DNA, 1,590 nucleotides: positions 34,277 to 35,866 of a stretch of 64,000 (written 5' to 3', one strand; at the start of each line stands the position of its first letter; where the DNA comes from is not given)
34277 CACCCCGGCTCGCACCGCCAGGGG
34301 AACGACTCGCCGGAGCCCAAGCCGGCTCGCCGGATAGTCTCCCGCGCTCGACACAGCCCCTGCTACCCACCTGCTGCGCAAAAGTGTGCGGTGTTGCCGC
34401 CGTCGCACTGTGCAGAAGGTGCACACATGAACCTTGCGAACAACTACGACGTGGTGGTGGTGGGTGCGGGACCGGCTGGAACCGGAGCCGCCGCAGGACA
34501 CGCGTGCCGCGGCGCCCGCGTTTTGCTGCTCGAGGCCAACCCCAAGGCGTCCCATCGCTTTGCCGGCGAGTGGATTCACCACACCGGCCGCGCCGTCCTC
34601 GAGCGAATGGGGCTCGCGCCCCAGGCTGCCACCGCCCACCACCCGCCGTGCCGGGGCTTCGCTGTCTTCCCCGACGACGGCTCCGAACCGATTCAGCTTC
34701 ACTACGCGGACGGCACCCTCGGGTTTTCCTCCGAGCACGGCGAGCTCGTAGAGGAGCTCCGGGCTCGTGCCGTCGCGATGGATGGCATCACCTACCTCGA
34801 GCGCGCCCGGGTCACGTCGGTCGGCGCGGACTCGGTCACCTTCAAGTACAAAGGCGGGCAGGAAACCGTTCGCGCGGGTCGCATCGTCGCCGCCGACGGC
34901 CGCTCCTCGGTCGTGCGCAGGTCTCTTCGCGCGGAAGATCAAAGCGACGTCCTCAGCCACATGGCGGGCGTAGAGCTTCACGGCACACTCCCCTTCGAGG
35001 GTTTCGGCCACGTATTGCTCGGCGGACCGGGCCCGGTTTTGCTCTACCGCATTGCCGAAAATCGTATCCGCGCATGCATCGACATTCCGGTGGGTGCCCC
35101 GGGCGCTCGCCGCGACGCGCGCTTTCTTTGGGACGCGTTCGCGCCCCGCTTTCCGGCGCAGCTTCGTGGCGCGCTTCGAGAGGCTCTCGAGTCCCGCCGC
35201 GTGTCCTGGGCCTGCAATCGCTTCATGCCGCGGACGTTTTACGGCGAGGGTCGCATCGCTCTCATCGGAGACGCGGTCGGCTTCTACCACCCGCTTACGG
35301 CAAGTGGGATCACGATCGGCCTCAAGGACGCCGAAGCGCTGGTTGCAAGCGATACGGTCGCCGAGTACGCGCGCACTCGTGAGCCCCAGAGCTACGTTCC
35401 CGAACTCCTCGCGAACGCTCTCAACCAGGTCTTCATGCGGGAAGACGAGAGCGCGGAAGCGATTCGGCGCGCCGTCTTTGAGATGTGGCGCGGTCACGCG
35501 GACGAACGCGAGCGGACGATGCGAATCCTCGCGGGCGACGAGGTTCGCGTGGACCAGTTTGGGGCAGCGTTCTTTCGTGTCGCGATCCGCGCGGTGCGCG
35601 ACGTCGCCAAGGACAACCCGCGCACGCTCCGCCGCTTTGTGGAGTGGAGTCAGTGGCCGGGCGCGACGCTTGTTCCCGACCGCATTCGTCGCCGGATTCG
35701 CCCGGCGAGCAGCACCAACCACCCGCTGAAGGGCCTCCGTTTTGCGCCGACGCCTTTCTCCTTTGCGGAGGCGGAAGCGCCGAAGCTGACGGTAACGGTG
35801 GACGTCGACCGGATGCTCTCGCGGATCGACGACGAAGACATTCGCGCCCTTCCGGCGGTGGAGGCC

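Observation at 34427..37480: Natural fusion of squalene monooxygenase (N-terminal) and squalene synthase (C-terminal) in one 1017-aa polypeptide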

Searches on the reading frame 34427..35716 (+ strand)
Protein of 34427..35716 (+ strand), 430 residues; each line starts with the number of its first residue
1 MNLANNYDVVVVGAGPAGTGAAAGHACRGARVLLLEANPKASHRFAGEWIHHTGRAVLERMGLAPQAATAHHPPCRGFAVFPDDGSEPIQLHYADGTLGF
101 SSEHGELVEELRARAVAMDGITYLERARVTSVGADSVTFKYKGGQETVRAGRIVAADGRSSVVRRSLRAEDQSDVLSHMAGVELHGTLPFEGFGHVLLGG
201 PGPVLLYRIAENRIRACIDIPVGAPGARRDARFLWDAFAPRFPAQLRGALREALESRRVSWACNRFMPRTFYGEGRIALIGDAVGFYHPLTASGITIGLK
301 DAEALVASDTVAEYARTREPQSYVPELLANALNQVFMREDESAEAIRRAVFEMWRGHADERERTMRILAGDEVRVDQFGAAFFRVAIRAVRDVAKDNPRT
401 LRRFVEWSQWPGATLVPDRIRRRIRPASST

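Call 25: search_solved_structures(query=window:34427-35716:+, max_evalue=0.001, show_alignments=1)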
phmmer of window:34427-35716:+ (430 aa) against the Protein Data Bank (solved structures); distinct sequences matched with E-value up to 0.001: 22.
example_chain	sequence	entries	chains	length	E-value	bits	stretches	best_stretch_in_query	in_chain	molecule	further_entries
6c6n_A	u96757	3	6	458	1.1e-28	103.7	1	5-355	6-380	Squalene monooxygenase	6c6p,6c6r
8zop_A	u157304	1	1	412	1.1e-07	34.6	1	5-305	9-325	Halogenase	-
4k22_A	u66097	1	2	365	1.3e-07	34.3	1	6-308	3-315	Protein VisC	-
3e1t_A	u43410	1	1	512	1.4e-06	30.9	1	7-143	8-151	Halogenase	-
5bul_A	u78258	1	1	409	1.6e-06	30.7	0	2-163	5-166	flavin-dependent halogenase triple mutant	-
4k2x_A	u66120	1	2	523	4e-06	29.4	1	6-305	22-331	Polyketide oxygenase/hydroxylase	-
7fco_A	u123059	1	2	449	7.6e-06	28.5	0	231-314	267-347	ChlB4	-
4n9x_A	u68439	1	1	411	1.2e-05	27.8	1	6-307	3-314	Putative monooxygenase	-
5vqb_A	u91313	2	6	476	1.7e-05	27.3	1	7-167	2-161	Rifampin monooxygenase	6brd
5bva_A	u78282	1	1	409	2.9e-05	26.6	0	2-163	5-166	flavin-dependent halogenase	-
5dbj_E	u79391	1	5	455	4e-05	26.1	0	5-85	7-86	FADH2-dependent halogenase PltA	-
5kow_A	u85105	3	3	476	4e-05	26.1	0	7-169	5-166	Pentachlorophenol 4-monooxygenase | Putative rifampin monooxygenase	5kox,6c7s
5buk_A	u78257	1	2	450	5.2e-05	25.8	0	231-314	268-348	FADH2-dependent halogenase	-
9srp_C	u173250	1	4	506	5.2e-05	25.7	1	6-304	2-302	ChlE3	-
8r1r_A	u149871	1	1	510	7.2e-05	25.3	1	9-304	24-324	Short-chain dehydrogenase/reductase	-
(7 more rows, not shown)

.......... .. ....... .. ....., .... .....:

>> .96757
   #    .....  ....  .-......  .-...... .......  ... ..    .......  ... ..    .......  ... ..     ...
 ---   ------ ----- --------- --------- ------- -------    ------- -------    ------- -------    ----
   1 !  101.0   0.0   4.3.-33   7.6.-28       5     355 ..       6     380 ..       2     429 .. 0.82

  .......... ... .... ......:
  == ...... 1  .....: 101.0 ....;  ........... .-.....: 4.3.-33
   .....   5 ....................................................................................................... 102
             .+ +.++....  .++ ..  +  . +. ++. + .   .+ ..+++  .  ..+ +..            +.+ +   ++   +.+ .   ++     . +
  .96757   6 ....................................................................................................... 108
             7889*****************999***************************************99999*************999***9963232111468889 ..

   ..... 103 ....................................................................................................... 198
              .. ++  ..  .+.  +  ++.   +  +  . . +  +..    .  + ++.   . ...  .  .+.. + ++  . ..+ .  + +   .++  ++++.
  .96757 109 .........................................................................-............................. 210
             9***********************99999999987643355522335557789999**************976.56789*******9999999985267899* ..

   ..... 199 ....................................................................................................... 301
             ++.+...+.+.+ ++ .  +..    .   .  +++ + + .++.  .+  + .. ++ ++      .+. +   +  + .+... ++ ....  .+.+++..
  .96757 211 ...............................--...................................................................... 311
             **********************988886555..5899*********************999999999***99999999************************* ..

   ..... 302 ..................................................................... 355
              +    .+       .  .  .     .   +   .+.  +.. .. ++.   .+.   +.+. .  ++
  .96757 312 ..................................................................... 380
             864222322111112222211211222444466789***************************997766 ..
